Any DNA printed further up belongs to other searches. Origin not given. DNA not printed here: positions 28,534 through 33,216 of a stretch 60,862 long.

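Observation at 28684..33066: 1460-aa virion protein built from more than twenty F/Y-G-x-P repeats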

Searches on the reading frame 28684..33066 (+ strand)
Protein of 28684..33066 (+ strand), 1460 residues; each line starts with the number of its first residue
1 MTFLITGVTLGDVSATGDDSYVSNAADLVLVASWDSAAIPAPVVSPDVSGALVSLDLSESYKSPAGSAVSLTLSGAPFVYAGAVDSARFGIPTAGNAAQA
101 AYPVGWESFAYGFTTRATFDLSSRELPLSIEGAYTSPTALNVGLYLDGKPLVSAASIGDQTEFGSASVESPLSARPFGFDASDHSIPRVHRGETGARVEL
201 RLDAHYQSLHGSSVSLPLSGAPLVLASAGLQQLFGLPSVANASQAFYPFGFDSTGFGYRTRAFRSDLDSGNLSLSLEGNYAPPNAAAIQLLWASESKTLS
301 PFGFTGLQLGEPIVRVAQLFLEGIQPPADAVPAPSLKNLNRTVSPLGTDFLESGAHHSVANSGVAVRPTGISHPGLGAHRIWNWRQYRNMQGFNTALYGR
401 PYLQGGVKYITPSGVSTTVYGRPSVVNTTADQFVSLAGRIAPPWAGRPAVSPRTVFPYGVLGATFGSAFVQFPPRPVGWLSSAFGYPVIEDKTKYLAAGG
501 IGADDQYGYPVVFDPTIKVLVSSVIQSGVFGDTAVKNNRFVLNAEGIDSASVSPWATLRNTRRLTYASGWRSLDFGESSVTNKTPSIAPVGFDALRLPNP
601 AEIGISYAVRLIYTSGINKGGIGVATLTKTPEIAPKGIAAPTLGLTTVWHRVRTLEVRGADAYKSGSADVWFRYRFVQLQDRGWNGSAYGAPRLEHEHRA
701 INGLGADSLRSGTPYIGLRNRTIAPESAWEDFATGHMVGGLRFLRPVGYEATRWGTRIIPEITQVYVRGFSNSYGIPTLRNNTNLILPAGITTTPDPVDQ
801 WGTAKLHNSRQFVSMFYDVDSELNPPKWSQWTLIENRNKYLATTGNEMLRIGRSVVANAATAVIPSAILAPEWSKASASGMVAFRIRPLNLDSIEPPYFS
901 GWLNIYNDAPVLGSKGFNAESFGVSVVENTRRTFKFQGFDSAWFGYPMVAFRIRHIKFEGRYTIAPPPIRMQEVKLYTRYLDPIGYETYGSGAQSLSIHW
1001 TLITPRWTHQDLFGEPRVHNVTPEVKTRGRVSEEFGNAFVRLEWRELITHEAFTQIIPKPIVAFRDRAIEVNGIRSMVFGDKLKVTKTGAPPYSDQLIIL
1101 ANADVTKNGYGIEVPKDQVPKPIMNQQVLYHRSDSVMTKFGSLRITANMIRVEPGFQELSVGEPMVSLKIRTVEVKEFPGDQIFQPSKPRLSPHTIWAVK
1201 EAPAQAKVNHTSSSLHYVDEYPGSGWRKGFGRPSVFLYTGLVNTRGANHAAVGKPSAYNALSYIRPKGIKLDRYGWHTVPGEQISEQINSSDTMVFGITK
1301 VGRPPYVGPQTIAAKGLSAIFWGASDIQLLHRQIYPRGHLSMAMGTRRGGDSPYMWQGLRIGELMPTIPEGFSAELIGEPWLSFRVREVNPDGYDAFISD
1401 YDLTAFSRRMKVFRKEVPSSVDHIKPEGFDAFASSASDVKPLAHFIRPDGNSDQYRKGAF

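Call 4: search_protein_families(library=pfam, proteins=[window:28684-33066:+], max_evalue=1)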
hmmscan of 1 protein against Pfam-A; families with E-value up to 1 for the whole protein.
window:28684-33066:+ (1460 aa): 0 families

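Call 5: search_protein_families(library=phrogs, proteins=[window:28684-33066:+], max_evalue=0.1)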
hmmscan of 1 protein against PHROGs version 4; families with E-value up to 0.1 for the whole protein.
window:28684-33066:+ (1460 aa): 1 family
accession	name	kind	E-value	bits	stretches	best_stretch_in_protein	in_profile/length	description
phrog_11272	-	unknown function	4.8e-261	870.2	3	439-1460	45-1041/1041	-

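Call 8: search_dna_similar(query=window:28684-33066:+, collection=phages, mode=protein, max_rows=30)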
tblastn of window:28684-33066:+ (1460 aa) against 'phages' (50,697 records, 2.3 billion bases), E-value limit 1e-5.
Records with a match: 39; places in all: 40; records where one place covers at least 80% of the query: 3.
Best place of each record, by identity: <60% 39.
By first word of the organism name: Pseudomonas 37; Shewanella 1; Pseudoalteromonas 1.
By host as written in the record: Pseudomonas aeruginosa 17; - 7; Pseudomonas aeruginosa PAO1 4; Pseudomonas aeruginosa ATCC 27853 2; Pseudomonas aeruginosa HIM-6 2; Pseudomonas sp. 2; Pseudomonas stutzeri 1; Shewanella 1; and 3 more.
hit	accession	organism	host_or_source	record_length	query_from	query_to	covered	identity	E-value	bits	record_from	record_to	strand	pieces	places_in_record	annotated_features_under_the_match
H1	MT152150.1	Pseudomonas phage 8P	Pseudomonas stutzeri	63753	280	1460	81%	49.1%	0e+0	1068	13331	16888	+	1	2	hypothetical protein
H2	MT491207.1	Pseudomonas phage vB_PaeM_USP_18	Pseudomonas aeruginosa ATCC 27853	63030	280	1460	81%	39.8%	0e+0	759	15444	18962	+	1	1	hypothetical protein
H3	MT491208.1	Pseudomonas phage vB_PaeM_USP_25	Pseudomonas aeruginosa ATCC 27853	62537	280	1460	81%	39.7%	0e+0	754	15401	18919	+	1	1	hypothetical protein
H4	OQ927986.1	Shewanella phage vB_SbaS_Y11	Shewanella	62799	359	1460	75%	35.9%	3e-175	588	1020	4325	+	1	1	hypothetical protein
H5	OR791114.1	Pseudoalteromonas phage vB_PalP_Y7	Pseudoalteromonas sp. Y7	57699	359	1460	75%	35.7%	6e-180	602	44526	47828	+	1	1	hypothetical protein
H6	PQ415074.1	Pseudomonas phage Baskent_P6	Pseudomonas aeruginosa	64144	586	1460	60%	39.1%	3e-166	562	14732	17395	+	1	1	hypothetical protein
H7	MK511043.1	Pseudomonas phage vB_Pae_BR228a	Pseudomonas aeruginosa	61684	586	1460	60%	39.1%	4e-166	561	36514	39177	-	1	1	hypothetical protein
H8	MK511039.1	Pseudomonas phage vB_Pae_CF24a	Pseudomonas aeruginosa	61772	586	1460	60%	39.1%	4e-166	561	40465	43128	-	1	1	hypothetical protein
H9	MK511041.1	Pseudomonas phage vB_Pae_CF69a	Pseudomonas aeruginosa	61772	586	1460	60%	39.1%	4e-166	561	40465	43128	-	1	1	hypothetical protein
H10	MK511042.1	Pseudomonas phage vB_Pae_CF126a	Pseudomonas aeruginosa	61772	586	1460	60%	39.1%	4e-166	561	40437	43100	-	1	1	hypothetical protein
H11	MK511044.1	Pseudomonas phage vB_Pae_BR197a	Pseudomonas aeruginosa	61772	586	1460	60%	39.1%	4e-166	561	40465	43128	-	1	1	hypothetical protein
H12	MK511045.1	Pseudomonas phage vB_Pae_BR208a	Pseudomonas aeruginosa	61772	586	1460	60%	39.1%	4e-166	561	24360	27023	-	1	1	hypothetical protein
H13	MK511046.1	Pseudomonas phage vB_Pae_BR313a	Pseudomonas aeruginosa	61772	586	1460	60%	39.1%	4e-166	561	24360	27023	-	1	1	hypothetical protein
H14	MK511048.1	Pseudomonas phage vB_Pae_BR320a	Pseudomonas aeruginosa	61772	586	1460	60%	39.1%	4e-166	561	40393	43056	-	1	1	hypothetical protein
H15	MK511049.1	Pseudomonas phage vB_Pae_BR326a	Pseudomonas aeruginosa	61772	586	1460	60%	39.1%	4e-166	561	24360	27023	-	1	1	hypothetical protein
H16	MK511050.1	Pseudomonas phage vB_Pae_BR150a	Pseudomonas aeruginosa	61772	586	1460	60%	39.1%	4e-166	561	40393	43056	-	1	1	hypothetical protein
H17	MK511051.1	Pseudomonas phage vB_Pae_BR181a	Pseudomonas aeruginosa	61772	586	1460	60%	39.1%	4e-166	561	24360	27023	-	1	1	hypothetical protein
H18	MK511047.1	Pseudomonas phage vB_Pae_BR319b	Pseudomonas aeruginosa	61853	586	1460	60%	39.1%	4e-166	561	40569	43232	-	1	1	hypothetical protein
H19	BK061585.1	Pseudomonas phage vB_PaeP-D14I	Pseudomonas aeruginosa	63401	586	1460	60%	39.0%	2e-166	563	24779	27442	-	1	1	hypothetical protein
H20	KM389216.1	Pseudomonas phage F_ET605sp/Pa1651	-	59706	586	1460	60%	39.0%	2e-166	562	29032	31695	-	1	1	record has no annotation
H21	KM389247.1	Pseudomonas phage JBD90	-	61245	586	1460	60%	39.0%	2e-166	562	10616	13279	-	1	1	record has no annotation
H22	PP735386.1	Pseudomonas phage vB_PaeP-F1Pa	Pseudomonas aeruginosa ATCC 15692 (PAO1)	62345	586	1460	60%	39.0%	2e-166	562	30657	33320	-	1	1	hypothetical protein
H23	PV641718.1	Pseudomonas phage Atpa001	Pseudomonas aeruginosa PAO1k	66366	586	1460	60%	39.0%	2e-167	565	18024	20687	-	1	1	hypothetical protein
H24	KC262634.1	Pseudomonas phage H66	Pseudomonas aeruginosa HIM-6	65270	586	1460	60%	39.0%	2e-166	562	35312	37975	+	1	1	hypothetical protein | ribosome_binding_site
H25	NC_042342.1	Pseudomonas phage H66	Pseudomonas aeruginosa HIM-6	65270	586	1460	60%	39.0%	2e-166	562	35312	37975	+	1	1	hypothetical protein | ribosome_binding_site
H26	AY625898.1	Pseudomonas phage F116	-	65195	586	1460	60%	39.0%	7e-166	561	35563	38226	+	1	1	unknown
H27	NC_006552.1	Pseudomonas phage F116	Pseudomonas aeruginosa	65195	586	1460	60%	39.0%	7e-166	561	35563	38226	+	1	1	hypothetical protein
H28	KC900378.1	Pseudomonas phage LKA5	Pseudomonas aeruginosa PAO1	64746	586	1460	60%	39.0%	8e-166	560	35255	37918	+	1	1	hypothetical protein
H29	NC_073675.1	Pseudomonas phage LKA5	Pseudomonas aeruginosa PAO1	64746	586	1460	60%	39.0%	8e-166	560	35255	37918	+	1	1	hypothetical protein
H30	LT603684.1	Pseudomonas phage phiC725A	-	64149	586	1460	60%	39.0%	9e-166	560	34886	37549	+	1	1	hypothetical protein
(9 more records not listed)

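Call 9: search_solved_structures(query=window:28684-33066:+, max_evalue=1)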
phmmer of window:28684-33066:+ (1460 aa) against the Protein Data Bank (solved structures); distinct sequences matched with E-value up to 1: 0.

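Call 10: get_annotated_region(hit=H27, flank=14000)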
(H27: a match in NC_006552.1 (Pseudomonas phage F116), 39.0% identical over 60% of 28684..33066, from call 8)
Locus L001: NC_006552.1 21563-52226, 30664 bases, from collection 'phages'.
description: Pseudomonas phage F116, complete genome.
organism: Pseudomonas phage F116 (NCBI taxid 2679904)
taxonomy: Viruses; Duplodnaviria; Heunggongvirae; Uroviricota; Caudoviricetes; Hollowayvirus; Hollowayvirus F116
host: Pseudomonas aeruginosa; source: -; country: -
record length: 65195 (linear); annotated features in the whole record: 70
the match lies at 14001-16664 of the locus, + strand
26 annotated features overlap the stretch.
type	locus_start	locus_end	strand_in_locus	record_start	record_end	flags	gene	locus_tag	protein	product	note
CDS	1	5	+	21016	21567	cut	-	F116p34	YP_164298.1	NinB/ Orf homologous recombination mediator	-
CDS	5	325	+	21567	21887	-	-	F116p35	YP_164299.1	HNH endonuclease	-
CDS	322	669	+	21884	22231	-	-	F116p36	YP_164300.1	DUF1064 domain-containing protein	-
CDS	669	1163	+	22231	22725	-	-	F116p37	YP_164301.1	hypothetical protein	-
CDS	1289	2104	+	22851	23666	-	-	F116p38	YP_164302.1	terminase small subunit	-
CDS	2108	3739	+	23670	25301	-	-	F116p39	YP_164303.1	terminase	-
CDS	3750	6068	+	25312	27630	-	-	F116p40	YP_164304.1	portal protein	-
CDS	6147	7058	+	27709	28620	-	-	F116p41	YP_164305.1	hypothetical protein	-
CDS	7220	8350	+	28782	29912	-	-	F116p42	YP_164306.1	hypothetical protein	-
CDS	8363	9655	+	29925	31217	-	-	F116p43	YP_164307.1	major head protein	-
CDS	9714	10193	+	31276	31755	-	-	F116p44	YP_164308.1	virion structural protein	-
CDS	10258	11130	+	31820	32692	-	-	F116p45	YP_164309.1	hypothetical protein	-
CDS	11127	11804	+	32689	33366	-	-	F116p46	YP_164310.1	structural protein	-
CDS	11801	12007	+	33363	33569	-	-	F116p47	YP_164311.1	CsrA-like regulator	-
CDS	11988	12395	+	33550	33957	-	-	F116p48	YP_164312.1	hypothetical protein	-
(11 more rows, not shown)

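Call 11: get_annotated_region(hit=H1, flank=14000)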
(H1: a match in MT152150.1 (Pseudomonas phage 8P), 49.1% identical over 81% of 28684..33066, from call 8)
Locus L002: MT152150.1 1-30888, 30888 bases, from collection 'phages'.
description: Pseudomonas phage 8P, complete genome.
organism: Pseudomonas phage 8P (NCBI taxid 2723907)
taxonomy: Viruses; Duplodnaviria; Heunggongvirae; Uroviricota; Caudoviricetes
host: Pseudomonas stutzeri; source: sediment; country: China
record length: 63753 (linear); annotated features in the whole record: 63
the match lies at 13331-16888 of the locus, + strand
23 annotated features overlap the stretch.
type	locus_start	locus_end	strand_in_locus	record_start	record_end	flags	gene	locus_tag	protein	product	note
CDS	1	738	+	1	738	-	-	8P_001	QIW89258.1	terminase small subunit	-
CDS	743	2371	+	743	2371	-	-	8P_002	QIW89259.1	terminase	-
CDS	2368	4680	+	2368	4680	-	-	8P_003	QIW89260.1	portal protein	-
CDS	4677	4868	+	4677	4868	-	-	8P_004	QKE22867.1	hypothetical protein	-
CDS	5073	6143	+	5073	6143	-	-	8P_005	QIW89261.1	hypothetical protein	-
CDS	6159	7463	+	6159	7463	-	-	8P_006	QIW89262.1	structural protein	-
CDS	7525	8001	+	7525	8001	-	-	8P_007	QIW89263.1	structural protein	-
CDS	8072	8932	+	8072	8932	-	-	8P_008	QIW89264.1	hypothetical protein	-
CDS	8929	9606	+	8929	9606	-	-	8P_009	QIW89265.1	structural protein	-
CDS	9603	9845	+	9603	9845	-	-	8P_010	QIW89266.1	hypothetical protein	-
CDS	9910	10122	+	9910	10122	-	-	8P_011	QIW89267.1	CsrA-like regulator protein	-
CDS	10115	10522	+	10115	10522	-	-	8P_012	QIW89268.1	minor tail subunit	-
CDS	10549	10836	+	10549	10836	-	-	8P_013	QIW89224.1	hypothetical protein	-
CDS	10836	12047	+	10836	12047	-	-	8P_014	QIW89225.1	tail assembly protein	-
CDS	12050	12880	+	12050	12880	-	-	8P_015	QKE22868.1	hypothetical protein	-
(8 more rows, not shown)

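Call 17: find_homologous_proteins(query=window:28684-33066:+, max_evalue=0.00001)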
Query window:28684-33066:+ (1460 aa): 26 proteins with E <= 0.00001 among 8000 candidates.
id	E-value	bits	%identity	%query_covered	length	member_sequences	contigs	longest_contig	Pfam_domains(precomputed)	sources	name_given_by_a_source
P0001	0.0e+0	3356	100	100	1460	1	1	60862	-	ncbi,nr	ncbi:hypothetical protein DARTUKUTA_50 [Bacillus phage vB_BspP_Dartukuta]|nr:hypothetical protein DA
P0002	0.0e+0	1756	69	77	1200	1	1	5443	-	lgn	-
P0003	0.0e+0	1364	58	75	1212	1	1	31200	-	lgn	-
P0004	0.0e+0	1363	56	77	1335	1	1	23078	-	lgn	-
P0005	0.0e+0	1288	44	100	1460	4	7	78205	-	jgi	jgi:hypothetical protein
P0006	0.0e+0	1209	50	80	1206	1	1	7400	-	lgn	-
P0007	0.0e+0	1025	47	75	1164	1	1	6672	-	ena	-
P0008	2.8e-290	984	46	75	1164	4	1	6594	-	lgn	-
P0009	5.5e-287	973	44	77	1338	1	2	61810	-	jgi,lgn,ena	-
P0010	8.9e-243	827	40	75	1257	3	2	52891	-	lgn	-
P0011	6.5e-233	794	40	77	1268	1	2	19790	-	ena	-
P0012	2.9e-232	792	49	54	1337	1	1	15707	-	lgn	-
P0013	3.7e-228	778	40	77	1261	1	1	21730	-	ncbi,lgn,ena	-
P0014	2.2e-225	769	38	81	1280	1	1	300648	-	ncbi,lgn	-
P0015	3.0e-223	762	40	75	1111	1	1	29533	-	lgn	-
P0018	3.7e-211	722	39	75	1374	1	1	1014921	-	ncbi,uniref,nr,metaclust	ncbi:hypothetical protein A4F85_04610 [Delftia sp. GW456-R20]|uniref:hypothetical protein n=1 Tax=De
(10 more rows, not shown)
